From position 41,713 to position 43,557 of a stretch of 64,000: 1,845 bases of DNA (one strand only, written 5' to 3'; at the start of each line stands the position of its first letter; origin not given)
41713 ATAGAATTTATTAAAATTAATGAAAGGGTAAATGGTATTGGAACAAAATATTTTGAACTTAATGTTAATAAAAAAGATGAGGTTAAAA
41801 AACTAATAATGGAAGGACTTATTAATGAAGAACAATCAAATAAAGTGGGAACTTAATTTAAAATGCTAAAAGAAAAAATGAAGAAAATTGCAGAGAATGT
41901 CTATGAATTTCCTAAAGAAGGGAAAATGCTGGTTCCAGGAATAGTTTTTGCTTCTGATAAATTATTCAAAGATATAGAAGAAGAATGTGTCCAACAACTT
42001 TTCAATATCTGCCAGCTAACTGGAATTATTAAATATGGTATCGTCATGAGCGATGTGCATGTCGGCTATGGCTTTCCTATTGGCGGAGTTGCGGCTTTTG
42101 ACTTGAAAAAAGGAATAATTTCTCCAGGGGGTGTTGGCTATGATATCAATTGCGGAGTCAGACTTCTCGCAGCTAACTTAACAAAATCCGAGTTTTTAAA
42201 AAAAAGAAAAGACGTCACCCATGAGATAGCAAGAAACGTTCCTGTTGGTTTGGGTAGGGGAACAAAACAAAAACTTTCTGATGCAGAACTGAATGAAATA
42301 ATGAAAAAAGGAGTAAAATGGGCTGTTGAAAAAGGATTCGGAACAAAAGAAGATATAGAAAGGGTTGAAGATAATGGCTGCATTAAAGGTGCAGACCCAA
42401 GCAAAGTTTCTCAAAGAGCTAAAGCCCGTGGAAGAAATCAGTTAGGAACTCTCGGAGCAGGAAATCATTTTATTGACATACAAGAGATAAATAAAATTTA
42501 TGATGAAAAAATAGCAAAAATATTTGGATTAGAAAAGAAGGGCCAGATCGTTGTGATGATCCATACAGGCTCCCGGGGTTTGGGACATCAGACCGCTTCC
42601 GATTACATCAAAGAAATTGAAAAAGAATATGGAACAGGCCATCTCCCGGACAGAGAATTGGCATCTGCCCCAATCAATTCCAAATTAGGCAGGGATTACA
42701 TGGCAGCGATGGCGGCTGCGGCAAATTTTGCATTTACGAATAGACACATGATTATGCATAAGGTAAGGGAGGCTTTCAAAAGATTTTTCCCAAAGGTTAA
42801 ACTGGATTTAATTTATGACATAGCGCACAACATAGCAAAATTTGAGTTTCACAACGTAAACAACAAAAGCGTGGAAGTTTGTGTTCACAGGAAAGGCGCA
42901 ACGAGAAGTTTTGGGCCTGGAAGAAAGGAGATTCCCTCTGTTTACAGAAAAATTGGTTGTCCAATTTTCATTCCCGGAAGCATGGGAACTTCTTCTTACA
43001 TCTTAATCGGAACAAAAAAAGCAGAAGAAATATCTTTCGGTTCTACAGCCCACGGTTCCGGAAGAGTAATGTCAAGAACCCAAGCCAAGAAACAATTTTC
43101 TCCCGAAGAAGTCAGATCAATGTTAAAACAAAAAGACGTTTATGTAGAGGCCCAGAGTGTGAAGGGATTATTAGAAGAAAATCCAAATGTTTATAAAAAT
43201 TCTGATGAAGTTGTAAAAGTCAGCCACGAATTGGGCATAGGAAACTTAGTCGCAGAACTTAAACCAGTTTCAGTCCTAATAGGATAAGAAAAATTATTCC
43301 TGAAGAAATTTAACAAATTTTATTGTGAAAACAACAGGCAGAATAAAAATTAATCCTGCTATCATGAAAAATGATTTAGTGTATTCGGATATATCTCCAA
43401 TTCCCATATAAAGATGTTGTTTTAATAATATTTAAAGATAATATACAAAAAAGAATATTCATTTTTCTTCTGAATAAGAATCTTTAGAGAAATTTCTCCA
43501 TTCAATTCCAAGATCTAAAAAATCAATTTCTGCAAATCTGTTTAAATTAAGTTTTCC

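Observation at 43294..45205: Candidate RiPP-like operon: unannotated 45-aa acidic peptide, TraB/TIKI-like putative protease and RRE-fused ThiF/E1-like enzyme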

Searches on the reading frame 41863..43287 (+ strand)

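Call 3: search_protein_families(library=pfam, proteins=[window:41863-43287:+], max_evalue=1)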
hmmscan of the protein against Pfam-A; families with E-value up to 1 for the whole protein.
window:41863-43287:+ (474 aa): 1 family
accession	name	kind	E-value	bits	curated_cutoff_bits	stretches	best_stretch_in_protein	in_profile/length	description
PF01139.22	RtcB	-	1e-162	542.7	27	1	45-472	1-424/426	tRNA-splicing ligase RtcB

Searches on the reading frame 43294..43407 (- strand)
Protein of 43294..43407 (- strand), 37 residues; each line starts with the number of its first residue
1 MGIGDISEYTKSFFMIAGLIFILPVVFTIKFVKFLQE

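Call 3: search_protein_families(library=pfam, proteins=[window:43294-43407:-], max_evalue=1)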
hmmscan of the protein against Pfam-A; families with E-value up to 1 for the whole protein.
window:43294-43407:- (37 aa): 0 families

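Call 4: search_protein_families(library=ncbifam, proteins=[window:43294-43407:-], max_evalue=1)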
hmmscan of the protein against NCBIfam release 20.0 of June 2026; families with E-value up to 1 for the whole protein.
window:43294-43407:- (37 aa): 0 families
